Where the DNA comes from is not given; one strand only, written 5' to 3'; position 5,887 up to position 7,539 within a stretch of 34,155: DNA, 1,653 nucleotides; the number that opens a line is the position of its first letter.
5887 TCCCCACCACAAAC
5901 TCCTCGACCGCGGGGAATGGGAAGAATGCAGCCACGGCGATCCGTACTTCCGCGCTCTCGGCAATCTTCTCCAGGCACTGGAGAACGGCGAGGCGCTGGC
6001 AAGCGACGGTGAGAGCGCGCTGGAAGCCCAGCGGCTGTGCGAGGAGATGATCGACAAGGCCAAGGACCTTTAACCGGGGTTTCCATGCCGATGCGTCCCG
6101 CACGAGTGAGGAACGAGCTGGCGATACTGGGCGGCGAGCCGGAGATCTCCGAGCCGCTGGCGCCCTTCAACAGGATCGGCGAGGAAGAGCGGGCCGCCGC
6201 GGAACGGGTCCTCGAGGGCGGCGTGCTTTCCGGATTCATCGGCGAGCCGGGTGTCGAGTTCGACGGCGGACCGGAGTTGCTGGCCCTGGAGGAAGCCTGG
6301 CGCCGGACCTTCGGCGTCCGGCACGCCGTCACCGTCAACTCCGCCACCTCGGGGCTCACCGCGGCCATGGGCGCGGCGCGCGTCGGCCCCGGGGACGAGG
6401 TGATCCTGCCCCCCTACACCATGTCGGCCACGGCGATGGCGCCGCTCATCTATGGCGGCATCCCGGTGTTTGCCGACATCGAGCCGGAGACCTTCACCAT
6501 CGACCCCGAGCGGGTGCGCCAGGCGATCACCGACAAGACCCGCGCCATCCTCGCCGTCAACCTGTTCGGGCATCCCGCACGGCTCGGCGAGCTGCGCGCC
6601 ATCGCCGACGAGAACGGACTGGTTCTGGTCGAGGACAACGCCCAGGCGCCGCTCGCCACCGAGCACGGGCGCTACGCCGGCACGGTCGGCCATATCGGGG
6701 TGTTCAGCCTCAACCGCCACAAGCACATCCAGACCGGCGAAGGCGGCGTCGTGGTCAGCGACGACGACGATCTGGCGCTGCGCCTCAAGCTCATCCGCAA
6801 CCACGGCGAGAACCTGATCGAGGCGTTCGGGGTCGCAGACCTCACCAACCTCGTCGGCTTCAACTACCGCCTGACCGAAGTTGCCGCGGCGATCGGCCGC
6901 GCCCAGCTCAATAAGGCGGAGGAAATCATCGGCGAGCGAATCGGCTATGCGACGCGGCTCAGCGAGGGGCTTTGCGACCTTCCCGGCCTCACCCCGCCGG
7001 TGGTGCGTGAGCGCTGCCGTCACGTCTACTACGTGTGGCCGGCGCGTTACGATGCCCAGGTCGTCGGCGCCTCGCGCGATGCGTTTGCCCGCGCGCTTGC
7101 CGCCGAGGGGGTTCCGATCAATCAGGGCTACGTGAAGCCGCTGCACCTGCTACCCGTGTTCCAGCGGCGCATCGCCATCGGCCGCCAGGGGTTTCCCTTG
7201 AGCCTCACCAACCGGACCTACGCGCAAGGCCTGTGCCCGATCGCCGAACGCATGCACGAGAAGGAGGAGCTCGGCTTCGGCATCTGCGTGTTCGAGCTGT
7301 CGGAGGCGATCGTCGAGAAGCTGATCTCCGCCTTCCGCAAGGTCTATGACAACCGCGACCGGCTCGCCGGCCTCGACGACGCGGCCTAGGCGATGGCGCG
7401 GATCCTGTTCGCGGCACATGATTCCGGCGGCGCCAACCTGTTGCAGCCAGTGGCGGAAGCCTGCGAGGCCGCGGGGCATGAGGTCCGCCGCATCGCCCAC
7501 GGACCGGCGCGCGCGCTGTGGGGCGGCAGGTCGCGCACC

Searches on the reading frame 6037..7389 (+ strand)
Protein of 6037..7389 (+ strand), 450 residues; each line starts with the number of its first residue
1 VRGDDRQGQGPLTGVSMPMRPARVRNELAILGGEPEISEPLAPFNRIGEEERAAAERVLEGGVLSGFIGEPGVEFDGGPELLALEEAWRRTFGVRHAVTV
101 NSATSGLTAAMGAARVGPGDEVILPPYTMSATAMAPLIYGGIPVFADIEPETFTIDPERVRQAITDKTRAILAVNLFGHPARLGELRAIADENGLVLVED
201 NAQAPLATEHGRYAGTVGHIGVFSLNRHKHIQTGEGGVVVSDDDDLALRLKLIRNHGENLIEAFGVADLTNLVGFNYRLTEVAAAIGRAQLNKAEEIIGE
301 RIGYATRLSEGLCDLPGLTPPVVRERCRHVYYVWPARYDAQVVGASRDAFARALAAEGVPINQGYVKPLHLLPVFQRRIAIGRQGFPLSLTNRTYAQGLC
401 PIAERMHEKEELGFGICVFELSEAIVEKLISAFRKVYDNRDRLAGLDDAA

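Call 8: search_protein_families(library=pfam, proteins=[window:6037-7389:+], max_evalue=0.001)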
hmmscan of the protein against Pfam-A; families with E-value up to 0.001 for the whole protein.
window:6037-7389:+ (450 aa): 2 families
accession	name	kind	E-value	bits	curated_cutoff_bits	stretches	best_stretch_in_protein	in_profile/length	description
PF01041.23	DegT_DnrJ_EryC1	-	2.3e-82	277.6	19.8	1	76-399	21-339/360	DegT/DnrJ/EryC1/StrS aminotransferase family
PF01212.27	Beta_elim_lyase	-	0.00048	20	27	1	77-284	30-239/288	Beta-eliminating lyase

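Call 57: find_homologous_proteins(query=window:6037-7389:+, max_evalue=1e-30)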
Query window:6037-7389:+ (450 aa): 5294 proteins with E <= 1e-30 among 8000 candidates; the best 120 are listed.
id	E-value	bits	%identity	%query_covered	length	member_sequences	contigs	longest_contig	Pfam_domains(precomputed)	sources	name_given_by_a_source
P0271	5.6e-286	967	100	96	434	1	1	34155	PF01041.24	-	-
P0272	1.3e-247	840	88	94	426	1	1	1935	PF01041.24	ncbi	-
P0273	2.6e-235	800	84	94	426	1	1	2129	PF01041.24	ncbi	-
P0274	4.8e-207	707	73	92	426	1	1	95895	PF01041.24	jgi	jgi:dTDP-4-amino-4,6-dideoxygalactose transaminase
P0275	5.7e-205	700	73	92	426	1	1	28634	PF01041.24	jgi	jgi:dTDP-4-amino-4,6-dideoxygalactose transaminase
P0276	5.7e-201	686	72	94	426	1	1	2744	PF01041.24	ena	-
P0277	4.8e-200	683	71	94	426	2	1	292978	PF01212.28,PF01041.24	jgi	jgi:perosamine synthetase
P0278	2.0e-198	678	72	93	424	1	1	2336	PF01212.28,PF01041.24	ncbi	-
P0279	4.4e-197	674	69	94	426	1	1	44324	PF01041.24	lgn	-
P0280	4.4e-197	674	70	94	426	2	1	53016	PF01041.24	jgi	jgi:perosamine synthetase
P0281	1.3e-195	669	70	93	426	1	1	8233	PF01212.28,PF01041.24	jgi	-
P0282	2.0e-189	648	67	94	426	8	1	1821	PF01041.24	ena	-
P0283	6.1e-188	644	68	94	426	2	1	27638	PF01041.24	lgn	-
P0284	8.2e-186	637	67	94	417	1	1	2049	PF01041.24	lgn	-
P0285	3.7e-183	628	66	94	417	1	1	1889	PF01041.24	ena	-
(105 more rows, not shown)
